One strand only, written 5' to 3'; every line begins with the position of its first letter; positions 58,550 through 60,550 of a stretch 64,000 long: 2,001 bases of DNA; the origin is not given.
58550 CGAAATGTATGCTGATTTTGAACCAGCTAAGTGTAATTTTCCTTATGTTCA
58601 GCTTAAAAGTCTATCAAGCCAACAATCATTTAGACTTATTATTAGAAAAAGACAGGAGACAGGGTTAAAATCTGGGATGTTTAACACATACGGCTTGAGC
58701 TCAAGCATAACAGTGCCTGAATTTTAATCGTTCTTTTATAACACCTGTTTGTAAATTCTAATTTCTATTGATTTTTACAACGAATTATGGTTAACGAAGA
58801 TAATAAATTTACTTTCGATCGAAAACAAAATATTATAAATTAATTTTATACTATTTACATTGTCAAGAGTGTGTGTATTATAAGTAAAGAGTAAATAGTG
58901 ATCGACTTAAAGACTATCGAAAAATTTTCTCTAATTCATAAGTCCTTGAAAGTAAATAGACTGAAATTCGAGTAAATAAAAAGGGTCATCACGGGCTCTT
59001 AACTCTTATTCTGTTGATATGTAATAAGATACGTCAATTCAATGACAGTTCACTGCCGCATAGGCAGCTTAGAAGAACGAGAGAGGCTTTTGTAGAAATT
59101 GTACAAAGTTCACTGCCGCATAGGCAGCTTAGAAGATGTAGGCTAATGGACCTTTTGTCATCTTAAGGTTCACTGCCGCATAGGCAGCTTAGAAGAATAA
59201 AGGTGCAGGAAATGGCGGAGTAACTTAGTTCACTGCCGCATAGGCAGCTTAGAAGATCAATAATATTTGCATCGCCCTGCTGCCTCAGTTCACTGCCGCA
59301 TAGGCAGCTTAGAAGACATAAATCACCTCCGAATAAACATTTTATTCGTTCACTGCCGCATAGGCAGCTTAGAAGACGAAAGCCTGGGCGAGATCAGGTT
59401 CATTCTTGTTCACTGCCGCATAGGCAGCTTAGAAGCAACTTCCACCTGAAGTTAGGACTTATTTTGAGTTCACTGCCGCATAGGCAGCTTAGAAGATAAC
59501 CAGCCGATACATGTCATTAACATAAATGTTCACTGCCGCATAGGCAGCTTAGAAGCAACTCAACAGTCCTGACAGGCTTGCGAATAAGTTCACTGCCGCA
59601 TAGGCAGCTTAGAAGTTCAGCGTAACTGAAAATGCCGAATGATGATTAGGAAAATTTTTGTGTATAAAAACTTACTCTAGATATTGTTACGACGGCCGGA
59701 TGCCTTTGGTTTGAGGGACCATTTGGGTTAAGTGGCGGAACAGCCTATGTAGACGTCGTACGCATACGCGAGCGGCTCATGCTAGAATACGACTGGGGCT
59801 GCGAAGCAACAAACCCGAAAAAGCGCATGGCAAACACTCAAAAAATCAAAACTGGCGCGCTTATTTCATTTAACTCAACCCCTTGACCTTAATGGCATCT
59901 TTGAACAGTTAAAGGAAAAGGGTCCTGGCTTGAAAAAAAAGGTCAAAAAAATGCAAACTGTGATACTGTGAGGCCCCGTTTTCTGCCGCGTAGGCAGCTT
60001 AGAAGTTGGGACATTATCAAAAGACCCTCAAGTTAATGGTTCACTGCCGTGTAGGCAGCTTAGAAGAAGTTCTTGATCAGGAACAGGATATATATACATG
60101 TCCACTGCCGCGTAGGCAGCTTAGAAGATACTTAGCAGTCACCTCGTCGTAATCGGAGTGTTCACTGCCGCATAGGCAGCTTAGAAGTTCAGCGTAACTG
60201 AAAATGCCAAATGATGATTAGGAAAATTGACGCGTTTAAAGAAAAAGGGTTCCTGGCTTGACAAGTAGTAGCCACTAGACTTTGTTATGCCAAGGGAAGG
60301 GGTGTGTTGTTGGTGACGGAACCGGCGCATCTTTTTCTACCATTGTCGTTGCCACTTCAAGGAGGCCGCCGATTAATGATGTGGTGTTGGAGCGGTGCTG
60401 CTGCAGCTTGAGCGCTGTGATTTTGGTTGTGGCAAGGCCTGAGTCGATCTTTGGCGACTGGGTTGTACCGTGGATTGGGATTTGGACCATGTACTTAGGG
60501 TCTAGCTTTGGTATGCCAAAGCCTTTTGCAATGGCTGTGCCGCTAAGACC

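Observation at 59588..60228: Array terminus duplicated: degenerate mini-array 362 bp downstream ends with the same repeat plus 41-nt trailer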

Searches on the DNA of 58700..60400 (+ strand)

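Call 29: search_dna_similar(query=window:59560-60275:+, collection=plasmids, mode=distant, max_evalue=0.01, max_rows=15)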
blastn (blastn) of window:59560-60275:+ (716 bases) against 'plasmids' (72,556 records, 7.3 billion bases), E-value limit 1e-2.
In 6 record(s) the limit of 40 matching pieces per record was reached: places in those records are undercounted.
Records with a match: 28; places in all: 351; records where one place covers at least 80% of the query: 0.
Best place of each record, by identity: >=99% 4; 80-90% 1; 60-80% 23.
By first word of the organism name: Acinetobacter 11; Legionella 5; uncultured 3; Vibrio 2; Photobacterium 2; Methylobacter 1; Caballeronia 1; Vitreoscilla 1; Pseudomonas 1; Escherichia 1.
By predicted mobility (MOB-suite, as given by PLSDB): mobilizable 10; conjugative 10; non-mobilizable 8.
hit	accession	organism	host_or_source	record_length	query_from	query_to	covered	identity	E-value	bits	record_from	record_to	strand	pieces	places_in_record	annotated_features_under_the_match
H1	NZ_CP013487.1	Vibrio alginolyticus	seawater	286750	20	628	34%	73.3%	6e-8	126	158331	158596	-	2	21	none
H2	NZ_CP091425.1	Methylobacter sp. YRD-M1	isolate,wetland soil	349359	24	627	34%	72.2%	2e-7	114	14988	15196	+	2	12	none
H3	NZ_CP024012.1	Acinetobacter sp. LoGeW2-3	white stork,cell culture,pellet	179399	417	629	30%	73.6%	3e-11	137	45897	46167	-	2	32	none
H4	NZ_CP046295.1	Acinetobacter lwoffii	Homo sapiens,clinical isolate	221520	418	634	30%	71.1%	5e-15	90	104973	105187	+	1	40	none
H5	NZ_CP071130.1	Caballeronia sp. M1242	Homo sapiens,ETA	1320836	414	627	30%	72.0%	3e-5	113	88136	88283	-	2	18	none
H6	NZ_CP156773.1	Acinetobacter sp. ANC 7970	cattle,whole organism,cattle feces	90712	424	627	28%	75.2%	3e-5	164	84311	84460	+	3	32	none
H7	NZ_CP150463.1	Photobacterium damselae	Lateolabrax maculatus,cell culture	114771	424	627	28%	75.0%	8e-13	139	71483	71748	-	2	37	none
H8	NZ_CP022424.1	Vitreoscilla filiformis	cell culture,Mud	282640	424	627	28%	73.8%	7e-7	123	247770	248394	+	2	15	none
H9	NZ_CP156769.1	Acinetobacter sp. ANC 7974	cattle,whole organism,cattle feces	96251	418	627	29%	70.7%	9e-12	80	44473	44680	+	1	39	none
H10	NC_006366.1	Legionella pneumophila str. Lens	-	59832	418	627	29%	70.0%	2e-7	64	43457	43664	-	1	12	none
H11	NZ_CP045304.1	Legionella longbeachae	Homo sapiens,Sputum sample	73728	29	635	27%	75.0%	2e-7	116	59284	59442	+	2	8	none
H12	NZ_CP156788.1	Acinetobacter sp. ANC 7924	cattle,whole organism,cattle feces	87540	424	627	28%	71.6%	8e-13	83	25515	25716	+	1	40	none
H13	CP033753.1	Acinetobacter baumannii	Homo sapiens,clinical isolate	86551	424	627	28%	69.3%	3e-11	77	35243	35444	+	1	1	none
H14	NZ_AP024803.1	Acinetobacter baumannii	Homo sapiens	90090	424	627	28%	69.3%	3e-11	77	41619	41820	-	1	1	none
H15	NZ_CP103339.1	Acinetobacter baumannii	Homo sapiens,metagenomic assembly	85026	424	627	28%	69.3%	3e-11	77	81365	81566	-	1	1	none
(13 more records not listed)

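Call 35: search_rna_families(source=window, start=58700, end=60400, threshold=evalue, max_evalue=5)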
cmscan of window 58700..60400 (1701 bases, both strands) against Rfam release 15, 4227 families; matches with E-value up to 5: 16.
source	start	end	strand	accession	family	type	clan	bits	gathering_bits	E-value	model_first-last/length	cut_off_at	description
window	59048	59075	+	RF01317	CRISPR-DR4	Gene; CRISPR;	CL00014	45.7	35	4.8e-09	1-28/28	no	CRISPR RNA direct repeat element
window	59108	59135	+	RF01317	CRISPR-DR4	Gene; CRISPR;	CL00014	45.7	35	4.8e-09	1-28/28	no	CRISPR RNA direct repeat element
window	59168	59195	+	RF01317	CRISPR-DR4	Gene; CRISPR;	CL00014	45.7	35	4.8e-09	1-28/28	no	CRISPR RNA direct repeat element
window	59228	59255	+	RF01317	CRISPR-DR4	Gene; CRISPR;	CL00014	45.7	35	4.8e-09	1-28/28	no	CRISPR RNA direct repeat element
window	59288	59315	+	RF01317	CRISPR-DR4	Gene; CRISPR;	CL00014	45.7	35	4.8e-09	1-28/28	no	CRISPR RNA direct repeat element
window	59348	59375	+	RF01317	CRISPR-DR4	Gene; CRISPR;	CL00014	45.7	35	4.8e-09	1-28/28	no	CRISPR RNA direct repeat element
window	59408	59435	+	RF01317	CRISPR-DR4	Gene; CRISPR;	CL00014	45.7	35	4.8e-09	1-28/28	no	CRISPR RNA direct repeat element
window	59468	59495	+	RF01317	CRISPR-DR4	Gene; CRISPR;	CL00014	45.7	35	4.8e-09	1-28/28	no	CRISPR RNA direct repeat element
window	59528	59555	+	RF01317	CRISPR-DR4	Gene; CRISPR;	CL00014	45.7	35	4.8e-09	1-28/28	no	CRISPR RNA direct repeat element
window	59588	59615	+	RF01317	CRISPR-DR4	Gene; CRISPR;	CL00014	45.7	35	4.8e-09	1-28/28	no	CRISPR RNA direct repeat element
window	60160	60187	+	RF01317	CRISPR-DR4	Gene; CRISPR;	CL00014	45.7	35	4.8e-09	1-28/28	no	CRISPR RNA direct repeat element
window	60039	60066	+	RF01317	CRISPR-DR4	Gene; CRISPR;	CL00014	42.4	35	5e-08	1-28/28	no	CRISPR RNA direct repeat element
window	60100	60127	+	RF01317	CRISPR-DR4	Gene; CRISPR;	CL00014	36.5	35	3.4e-06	1-28/28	no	CRISPR RNA direct repeat element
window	59978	60005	+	RF01317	CRISPR-DR4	Gene; CRISPR;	CL00014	34.7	35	1.2e-05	1-28/28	no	CRISPR RNA direct repeat element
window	59933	60077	+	RF01984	ZEB2_AS1_1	Gene; lncRNA;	-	24.7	80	0.17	1-128/128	no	ZEB2 antisense RNA 1 conserved region 1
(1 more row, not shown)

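Call 84: search_dna_similar(query=window:59616-59977:+, collection=phages, mode=distant, max_evalue=0.1, max_rows=10)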
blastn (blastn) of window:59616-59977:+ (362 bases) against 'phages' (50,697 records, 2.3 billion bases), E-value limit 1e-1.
No match.

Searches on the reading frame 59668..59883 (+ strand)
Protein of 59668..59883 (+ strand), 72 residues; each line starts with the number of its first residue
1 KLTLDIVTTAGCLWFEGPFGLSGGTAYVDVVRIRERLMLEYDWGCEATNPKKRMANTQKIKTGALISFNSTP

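Call 44: search_protein_families(library=pfam, proteins=[window:59668-59883:+], max_evalue=10)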
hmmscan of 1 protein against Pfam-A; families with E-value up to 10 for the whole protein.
seq(72 aa): 0 families

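Call 45: search_protein_families(library=ncbifam, proteins=[window:59668-59883:+], max_evalue=10)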
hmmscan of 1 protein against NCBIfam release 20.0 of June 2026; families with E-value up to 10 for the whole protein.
seq(72 aa): 0 families

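Call 46: find_homologous_proteins(query=window:59668-59883:+, max_evalue=1)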
Query seq(72 aa): 2 candidates shared short words with the query, none scored E <= 1.

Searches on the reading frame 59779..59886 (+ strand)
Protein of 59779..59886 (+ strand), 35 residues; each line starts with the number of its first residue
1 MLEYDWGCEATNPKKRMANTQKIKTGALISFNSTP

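Call 51: find_encoding_contigs(protein=window:59779-59886:+, flank=3000, max_places=10)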
Protein window:59779-59886:+ (35 aa): no gene with exactly this product is on record in the collection.

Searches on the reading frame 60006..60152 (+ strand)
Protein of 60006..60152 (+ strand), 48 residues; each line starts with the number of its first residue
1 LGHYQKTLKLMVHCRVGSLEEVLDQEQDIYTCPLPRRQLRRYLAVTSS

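Call 50: find_encoding_contigs(protein=window:60006-60152:+, flank=3000, max_places=10)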
Protein window:60006-60152:+ (48 aa): no gene with exactly this product is on record in the collection.
